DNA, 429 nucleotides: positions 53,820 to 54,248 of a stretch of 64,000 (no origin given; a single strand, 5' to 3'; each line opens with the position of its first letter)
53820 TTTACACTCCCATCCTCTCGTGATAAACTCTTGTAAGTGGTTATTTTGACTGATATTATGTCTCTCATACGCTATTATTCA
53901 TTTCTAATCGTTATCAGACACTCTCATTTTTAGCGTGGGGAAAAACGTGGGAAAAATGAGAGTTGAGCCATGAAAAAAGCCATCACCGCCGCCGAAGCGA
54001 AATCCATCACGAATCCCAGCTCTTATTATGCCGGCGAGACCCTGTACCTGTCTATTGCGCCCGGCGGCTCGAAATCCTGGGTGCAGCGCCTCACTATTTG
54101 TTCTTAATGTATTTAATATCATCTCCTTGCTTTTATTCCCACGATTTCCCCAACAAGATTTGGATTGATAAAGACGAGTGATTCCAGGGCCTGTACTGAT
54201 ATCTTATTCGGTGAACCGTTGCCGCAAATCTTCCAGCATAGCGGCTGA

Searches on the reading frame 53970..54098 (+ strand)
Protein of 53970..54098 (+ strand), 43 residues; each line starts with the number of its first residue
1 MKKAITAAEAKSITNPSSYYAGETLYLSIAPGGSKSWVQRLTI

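Call 86: search_protein_families(library=pfam, proteins=[window:53970-54098:+], max_evalue=0.01)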
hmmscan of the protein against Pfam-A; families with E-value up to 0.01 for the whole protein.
window:53970-54098:+ (43 aa): 1 family
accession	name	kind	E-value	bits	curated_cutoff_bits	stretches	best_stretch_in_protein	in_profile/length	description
PF13356.12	Arm-DNA-bind_3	-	0.0027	18.2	27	1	4-41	5-38/83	Arm DNA-binding domain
